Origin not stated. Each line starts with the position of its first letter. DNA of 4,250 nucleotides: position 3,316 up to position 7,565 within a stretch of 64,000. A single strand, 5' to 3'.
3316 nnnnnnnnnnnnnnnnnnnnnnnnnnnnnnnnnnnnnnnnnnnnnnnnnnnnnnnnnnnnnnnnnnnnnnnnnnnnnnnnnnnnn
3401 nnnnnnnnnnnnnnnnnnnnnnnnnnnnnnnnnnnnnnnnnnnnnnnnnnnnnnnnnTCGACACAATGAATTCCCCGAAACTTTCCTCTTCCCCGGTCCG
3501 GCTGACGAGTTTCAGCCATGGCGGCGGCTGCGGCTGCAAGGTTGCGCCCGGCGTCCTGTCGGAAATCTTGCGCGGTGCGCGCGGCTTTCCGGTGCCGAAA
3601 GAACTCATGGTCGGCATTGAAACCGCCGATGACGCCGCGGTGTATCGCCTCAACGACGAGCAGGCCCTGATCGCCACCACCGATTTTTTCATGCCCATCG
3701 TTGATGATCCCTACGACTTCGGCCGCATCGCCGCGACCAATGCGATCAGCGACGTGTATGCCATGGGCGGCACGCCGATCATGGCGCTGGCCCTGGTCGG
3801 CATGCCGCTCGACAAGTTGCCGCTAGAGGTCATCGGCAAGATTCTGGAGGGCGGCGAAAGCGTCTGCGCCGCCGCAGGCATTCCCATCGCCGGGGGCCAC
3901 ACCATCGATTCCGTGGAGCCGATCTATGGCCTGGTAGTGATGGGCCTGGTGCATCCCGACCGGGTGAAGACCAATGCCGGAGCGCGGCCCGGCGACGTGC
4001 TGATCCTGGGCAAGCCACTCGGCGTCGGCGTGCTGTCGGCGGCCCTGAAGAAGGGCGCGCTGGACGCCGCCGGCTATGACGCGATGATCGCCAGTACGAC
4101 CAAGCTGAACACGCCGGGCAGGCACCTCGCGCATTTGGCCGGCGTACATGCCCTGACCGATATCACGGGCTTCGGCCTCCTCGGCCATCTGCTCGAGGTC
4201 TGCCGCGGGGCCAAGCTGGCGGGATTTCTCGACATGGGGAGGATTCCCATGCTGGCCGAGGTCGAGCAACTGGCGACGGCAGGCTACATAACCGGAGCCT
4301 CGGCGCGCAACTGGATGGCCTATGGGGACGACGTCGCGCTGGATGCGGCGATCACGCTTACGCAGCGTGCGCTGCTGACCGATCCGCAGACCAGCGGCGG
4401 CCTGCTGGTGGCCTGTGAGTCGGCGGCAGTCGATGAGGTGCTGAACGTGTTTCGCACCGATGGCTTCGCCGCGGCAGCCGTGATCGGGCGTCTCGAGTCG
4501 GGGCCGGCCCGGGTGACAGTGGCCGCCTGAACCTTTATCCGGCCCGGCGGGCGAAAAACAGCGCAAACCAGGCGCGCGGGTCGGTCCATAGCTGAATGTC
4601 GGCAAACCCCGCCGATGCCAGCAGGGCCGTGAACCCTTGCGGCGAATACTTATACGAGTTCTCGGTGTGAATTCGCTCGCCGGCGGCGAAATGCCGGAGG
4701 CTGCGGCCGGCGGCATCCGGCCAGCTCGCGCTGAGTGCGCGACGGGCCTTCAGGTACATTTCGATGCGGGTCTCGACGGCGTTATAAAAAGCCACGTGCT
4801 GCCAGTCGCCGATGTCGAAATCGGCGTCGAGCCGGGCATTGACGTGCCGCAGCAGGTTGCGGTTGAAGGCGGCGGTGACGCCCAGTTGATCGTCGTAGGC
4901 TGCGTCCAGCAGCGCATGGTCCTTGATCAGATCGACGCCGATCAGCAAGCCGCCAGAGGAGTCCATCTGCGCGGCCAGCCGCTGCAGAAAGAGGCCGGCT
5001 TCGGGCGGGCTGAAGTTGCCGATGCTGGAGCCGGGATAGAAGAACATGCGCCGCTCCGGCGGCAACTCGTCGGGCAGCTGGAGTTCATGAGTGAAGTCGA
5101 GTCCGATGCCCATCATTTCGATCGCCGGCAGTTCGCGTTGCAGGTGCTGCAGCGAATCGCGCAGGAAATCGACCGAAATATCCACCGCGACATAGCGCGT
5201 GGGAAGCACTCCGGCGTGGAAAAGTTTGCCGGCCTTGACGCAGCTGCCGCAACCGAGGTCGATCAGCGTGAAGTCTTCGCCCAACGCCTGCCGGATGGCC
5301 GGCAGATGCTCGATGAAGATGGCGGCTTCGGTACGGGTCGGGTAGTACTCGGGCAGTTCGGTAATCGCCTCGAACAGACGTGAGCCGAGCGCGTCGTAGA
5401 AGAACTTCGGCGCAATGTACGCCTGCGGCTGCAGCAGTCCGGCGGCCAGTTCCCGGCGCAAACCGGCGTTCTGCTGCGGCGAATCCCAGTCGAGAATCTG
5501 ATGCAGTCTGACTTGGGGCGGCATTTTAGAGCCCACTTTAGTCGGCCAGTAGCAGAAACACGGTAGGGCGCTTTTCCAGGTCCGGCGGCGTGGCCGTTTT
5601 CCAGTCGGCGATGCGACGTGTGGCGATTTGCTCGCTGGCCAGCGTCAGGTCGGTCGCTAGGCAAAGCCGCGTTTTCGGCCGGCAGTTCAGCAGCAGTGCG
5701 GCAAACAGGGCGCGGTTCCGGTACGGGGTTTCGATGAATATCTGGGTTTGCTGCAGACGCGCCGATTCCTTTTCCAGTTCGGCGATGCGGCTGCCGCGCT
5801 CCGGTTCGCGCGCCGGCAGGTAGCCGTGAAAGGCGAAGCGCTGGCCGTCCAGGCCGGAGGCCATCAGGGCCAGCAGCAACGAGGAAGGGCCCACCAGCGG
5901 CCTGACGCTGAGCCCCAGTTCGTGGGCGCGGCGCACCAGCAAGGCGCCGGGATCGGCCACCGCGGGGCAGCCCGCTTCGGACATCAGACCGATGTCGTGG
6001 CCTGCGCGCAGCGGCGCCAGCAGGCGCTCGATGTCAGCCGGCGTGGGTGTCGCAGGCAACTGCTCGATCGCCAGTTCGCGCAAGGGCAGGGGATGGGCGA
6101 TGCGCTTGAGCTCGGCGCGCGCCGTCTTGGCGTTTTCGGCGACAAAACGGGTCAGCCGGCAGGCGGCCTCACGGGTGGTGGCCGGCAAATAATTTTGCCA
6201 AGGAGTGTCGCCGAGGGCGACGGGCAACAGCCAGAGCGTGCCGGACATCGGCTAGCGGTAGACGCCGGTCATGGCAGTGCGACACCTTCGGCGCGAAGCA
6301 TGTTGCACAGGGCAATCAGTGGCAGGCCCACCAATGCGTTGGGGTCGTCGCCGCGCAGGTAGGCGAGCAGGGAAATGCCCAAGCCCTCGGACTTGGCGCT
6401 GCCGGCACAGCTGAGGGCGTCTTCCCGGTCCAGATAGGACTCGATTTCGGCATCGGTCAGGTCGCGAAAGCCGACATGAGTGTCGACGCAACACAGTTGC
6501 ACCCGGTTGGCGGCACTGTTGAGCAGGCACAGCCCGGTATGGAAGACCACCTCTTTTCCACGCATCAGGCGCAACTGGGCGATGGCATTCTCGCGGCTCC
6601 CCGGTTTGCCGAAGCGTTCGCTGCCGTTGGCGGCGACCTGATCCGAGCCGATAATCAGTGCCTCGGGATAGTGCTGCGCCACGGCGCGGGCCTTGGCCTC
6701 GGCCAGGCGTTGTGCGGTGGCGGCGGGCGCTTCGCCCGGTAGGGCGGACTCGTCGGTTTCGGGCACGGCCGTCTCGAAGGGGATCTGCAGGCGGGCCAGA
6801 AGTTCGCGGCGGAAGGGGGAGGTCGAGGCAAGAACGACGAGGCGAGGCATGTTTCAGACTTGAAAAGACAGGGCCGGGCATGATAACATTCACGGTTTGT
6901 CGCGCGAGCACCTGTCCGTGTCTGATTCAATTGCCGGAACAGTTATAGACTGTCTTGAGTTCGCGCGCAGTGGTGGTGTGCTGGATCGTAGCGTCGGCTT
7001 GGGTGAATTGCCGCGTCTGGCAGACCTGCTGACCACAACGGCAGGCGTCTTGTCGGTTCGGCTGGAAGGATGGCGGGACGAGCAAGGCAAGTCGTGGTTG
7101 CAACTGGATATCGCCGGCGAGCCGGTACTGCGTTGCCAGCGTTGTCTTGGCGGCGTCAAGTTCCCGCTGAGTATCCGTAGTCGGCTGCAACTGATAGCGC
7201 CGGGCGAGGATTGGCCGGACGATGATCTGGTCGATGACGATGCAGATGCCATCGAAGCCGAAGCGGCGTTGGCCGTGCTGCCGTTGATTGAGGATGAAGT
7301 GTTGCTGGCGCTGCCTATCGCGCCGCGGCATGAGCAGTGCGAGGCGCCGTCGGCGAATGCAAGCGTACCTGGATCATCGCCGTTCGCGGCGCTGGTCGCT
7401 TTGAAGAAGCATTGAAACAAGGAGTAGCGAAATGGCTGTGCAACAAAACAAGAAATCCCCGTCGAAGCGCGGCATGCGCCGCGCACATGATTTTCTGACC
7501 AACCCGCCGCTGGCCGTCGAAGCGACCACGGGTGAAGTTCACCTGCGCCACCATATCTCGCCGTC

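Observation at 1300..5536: Complete selenoneine-type biosynthetic cluster (senA, senB, selD/senC) physically linked to egtD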

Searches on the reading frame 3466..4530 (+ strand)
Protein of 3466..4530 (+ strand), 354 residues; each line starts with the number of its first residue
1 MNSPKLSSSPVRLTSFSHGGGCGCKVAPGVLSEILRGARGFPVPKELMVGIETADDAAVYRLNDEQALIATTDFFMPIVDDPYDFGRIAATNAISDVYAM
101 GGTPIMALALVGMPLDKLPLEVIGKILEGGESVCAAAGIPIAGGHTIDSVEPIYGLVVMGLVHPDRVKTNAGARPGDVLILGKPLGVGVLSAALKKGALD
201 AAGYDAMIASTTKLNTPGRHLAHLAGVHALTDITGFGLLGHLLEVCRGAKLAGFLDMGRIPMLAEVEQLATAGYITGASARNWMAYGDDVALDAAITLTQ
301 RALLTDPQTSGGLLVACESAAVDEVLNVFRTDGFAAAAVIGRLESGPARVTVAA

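Call 3: search_protein_families(library=ncbifam, proteins=[window:3466-4530:+], max_evalue=0.001)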
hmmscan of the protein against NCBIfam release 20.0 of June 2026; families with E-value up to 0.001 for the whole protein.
window:3466-4530:+ (354 aa): 14 families
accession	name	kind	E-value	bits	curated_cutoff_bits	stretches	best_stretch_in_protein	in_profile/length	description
NF002098.0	PRK00943.1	equivalog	2e-160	533.4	299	1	8-351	3-345/347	selenide, water dikinase SelD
TIGR00476.1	selD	equivalog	2.6e-129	430.9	125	1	12-320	1-309/311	selenide, water dikinase SelD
NF010705.0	PRK14105.1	equivalog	1.2e-46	159.1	291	1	10-271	5-279/345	selenide, water dikinase SelD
TIGR04369.1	fusion_not_SelD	hypoth_equivalog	4.1e-40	137.6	700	1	19-328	355-692/701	oxidoreductase/SelD-related fusion protein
TIGR01379.1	thiL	equivalog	4.6e-24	85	184.15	1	52-305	22-278/320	thiamine-phosphate kinase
NF004351.0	PRK05731.1-4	equivalog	1.2e-19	70.6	324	1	44-297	30-282/321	thiamine-phosphate kinase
TIGR04049.1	AIR_rel_sll0787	hypoth_equivalog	2.6e-15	56.3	321.3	1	51-267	40-248/318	sll0787 family AIR synthase-like protein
TIGR03267.1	methan_mark_2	hypoth_equivalog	1.1e-11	44.4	365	1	50-267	40-253/323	methanogenesis marker 2 protein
TIGR02124.1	hypE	equivalog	1.2e-10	40.9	251.6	1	48-270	27-253/332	hydrogenase expression/formation protein HypE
NF004353.0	PRK05731.2-2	equivalog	1.7e-10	40.5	301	1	52-271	17-236/311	thiamine-phosphate kinase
NF004354.0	PRK05731.2-3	equivalog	5.2e-05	22.7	204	1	88-181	52-143/273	thiamine-phosphate kinase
NF004350.0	PRK05731.1-1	equivalog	0.00011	21.2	441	1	51-271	25-250/325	thiamine-phosphate kinase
NF002290.1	PRK01213.1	equivalog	0.00028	19.2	648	1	53-244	422-628/723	phosphoribosylformylglycinamidine synthase subunit PurL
TIGR01736.1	FGAM_synth_II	equivalog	0.00093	17.6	525.75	0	47-181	52-191/718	phosphoribosylformylglycinamidine synthase subunit PurL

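Call 4: search_protein_families(library=pfam, proteins=[window:3466-4530:+], max_evalue=0.001)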
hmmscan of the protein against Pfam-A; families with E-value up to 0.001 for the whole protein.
window:3466-4530:+ (354 aa): 2 families
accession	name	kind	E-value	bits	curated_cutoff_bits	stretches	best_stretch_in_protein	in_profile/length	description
PF00586.29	AIRS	-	2.2e-27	96.1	24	1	55-162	2-112/112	AIR synthase related protein, N-terminal domain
PF02769.27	AIRS_C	-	2.7e-18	67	23.1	1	174-347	1-149/156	AIR synthase related protein, C-terminal domain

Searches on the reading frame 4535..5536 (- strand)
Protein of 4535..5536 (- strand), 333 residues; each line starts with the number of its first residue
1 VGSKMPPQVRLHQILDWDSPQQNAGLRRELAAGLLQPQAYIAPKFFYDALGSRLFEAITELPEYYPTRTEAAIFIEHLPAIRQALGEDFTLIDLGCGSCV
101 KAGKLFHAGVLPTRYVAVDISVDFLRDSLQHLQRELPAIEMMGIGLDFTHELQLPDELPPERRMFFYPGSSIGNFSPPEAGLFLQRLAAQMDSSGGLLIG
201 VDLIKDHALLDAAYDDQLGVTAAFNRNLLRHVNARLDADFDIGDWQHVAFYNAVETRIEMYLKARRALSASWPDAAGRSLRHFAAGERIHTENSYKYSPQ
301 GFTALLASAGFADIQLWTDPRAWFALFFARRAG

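Call 3: search_protein_families(library=ncbifam, proteins=[window:4535-5536:-], max_evalue=0.001)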
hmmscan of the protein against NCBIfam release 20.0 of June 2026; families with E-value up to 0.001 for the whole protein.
window:4535-5536:- (333 aa): 2 families
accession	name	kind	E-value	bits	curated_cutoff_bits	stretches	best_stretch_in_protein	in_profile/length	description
TIGR03438.1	egtD_ergothio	equivalog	5.2e-110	367.4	290.9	1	27-327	3-299/301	L-histidine N(alpha)-methyltransferase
TIGR03439.1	methyl_EasF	subfamily_domain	4.4e-46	157.2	205.55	1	15-324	2-317/321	EasF family methyltransferase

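Call 4: search_protein_families(library=pfam, proteins=[window:4535-5536:-], max_evalue=0.001)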
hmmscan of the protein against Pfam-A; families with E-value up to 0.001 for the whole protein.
window:4535-5536:- (333 aa): 1 family
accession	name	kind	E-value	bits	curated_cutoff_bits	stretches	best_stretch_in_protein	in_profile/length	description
PF10017.15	Methyltransf_33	-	3.6e-101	338.7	23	1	27-330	2-303/304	Histidine-specific methyltransferase, SAM-dependent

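Call 23: search_solved_structures(query=window:4535-5536:-, show_alignments=1, max_evalue=1e-10)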
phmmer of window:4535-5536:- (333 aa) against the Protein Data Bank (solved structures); distinct sequences matched with E-value up to 1e-10: 6.
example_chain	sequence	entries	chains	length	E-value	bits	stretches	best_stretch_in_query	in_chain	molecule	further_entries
4pim_A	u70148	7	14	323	2e-62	214.8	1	24-329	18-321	Histidine-specific methyltransferase EgtD | Histidine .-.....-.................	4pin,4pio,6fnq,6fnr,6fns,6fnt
4uy5_A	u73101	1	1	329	1.5e-61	211.9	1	24-331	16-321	HISTIDINE-SPECIFIC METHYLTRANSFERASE EGTD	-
4uy7_A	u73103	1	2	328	1.5e-61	211.9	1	24-331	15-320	HISTIDINE-SPECIFIC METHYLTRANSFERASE EGTD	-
4uy6_A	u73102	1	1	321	1.6e-61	211.8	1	24-331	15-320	HISTIDINE-SPECIFIC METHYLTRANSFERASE EGTD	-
4pip_A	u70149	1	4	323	5.1e-61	210.1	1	24-329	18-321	Histidine-specific methyltransferase EgtD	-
7scf_A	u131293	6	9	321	9.4e-59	202.7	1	24-329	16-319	Histidine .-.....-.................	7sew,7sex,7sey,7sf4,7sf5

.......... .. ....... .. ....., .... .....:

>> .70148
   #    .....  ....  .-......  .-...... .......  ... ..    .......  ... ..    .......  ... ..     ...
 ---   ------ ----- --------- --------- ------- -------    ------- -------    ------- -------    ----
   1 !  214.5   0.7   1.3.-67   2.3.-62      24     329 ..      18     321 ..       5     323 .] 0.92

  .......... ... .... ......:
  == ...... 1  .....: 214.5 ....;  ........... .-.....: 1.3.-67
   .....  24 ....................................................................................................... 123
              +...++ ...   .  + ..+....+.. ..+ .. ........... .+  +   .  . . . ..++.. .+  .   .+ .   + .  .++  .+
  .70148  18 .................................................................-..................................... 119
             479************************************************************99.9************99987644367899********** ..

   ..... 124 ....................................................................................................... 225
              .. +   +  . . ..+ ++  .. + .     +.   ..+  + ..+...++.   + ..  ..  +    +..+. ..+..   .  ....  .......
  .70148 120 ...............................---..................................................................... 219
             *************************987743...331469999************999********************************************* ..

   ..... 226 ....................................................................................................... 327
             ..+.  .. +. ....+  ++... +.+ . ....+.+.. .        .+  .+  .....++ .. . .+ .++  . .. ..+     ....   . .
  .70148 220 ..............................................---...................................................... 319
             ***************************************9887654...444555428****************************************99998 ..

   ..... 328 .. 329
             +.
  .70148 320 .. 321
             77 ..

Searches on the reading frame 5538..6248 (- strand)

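Call 3: search_protein_families(library=ncbifam, proteins=[window:5538-6248:-], max_evalue=0.001)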
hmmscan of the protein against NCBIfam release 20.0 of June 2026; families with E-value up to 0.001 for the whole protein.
window:5538-6248:- (236 aa): 2 families
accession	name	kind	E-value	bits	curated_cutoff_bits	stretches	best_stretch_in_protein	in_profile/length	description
TIGR00096.1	TIGR00096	equivalog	6.2e-22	78.3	167.9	1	72-210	61-197/275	16S rRNA (cytidine(1402)-2'-O)-methyltransferase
NF011570.0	PRK14994.1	equivalog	3.8e-21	75.6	502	1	73-215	74-212/287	16S rRNA (cytidine(1402)-2'-O)-methyltransferase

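Call 4: search_protein_families(library=pfam, proteins=[window:5538-6248:-], max_evalue=0.001)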
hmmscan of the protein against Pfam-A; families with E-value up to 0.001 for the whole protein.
window:5538-6248:- (236 aa): 1 family
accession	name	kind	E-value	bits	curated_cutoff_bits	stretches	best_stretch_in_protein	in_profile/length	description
PF00590.25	TP_methylase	-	2.3e-08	34.7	27.8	1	71-213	66-208/212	Tetrapyrrole (Corrin/Porphyrin) Methylases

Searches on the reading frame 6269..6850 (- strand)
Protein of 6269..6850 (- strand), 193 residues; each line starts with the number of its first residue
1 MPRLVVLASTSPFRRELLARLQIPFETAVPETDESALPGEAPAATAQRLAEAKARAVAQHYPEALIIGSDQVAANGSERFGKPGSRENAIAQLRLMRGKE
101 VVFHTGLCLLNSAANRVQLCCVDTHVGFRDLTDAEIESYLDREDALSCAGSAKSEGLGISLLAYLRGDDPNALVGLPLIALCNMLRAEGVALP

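Call 12: search_protein_families(library=ncbifam, proteins=[window:6269-6850:-], max_evalue=0.00001)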
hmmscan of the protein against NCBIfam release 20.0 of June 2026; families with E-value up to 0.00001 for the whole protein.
window:6269-6850:- (193 aa): 14 families
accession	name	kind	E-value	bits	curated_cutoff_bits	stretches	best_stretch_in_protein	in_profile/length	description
TIGR00172.1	maf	subfamily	2.9e-48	163.8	117.15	1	1-186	1-185/185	Maf family nucleotide pyrophosphatase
NF010941.0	PRK14361.1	equivalog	2.1e-35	122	272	1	5-191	8-190/194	Maf-like protein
NF010945.0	PRK14365.1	equivalog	9.7e-30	103.6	273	1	3-191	2-190/197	Maf-like protein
NF002690.0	PRK02478.1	equivalog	4.6e-29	101.4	269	1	3-189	3-195/199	Maf-like protein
NF010942.0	PRK14362.1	equivalog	8.9e-29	100.3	290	1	5-193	14-203/210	Maf-like protein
NF010948.0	PRK14368.1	equivalog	5.1e-27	94.5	291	1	5-189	7-190/193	Maf-like protein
NF000867.0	PRK00078.1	equivalog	3.6e-25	88.7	249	1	5-192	3-192/192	Maf-like protein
NF010944.0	PRK14364.1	equivalog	3.4e-24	85.4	311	1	7-185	1-176/181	Maf-like protein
NF010946.0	PRK14366.1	equivalog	2.8e-23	82.4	284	1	5-180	7-181/195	Maf-like protein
NF002401.0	PRK01441.1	equivalog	4.1e-23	82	317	1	5-190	7-197/207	Maf-like protein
NF010943.0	PRK14363.1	equivalog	5.1e-23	81.7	273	1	5-186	3-181/204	Maf-like protein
NF003403.0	PRK04694.1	equivalog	7.6e-21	74.7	300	1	5-187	2-186/190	Maf-like protein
NF010947.0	PRK14367.1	equivalog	3e-12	46.1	315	1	6-189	5-192/202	Maf-like protein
NF003141.0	PRK04056.1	equivalog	3.1e-12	46.5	161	1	5-162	2-158/181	septum formation inhibitor Maf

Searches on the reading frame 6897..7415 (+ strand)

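Call 12: search_protein_families(library=ncbifam, proteins=[window:6897-7415:+], max_evalue=0.00001)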
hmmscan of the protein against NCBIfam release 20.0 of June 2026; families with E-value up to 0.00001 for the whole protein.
window:6897-7415:+ (172 aa): 1 family
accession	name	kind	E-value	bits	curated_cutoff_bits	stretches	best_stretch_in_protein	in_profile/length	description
NF008395.0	PRK11193.1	equivalog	2.3e-09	37.6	192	1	35-156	28-150/173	23S rRNA accumulation protein YceD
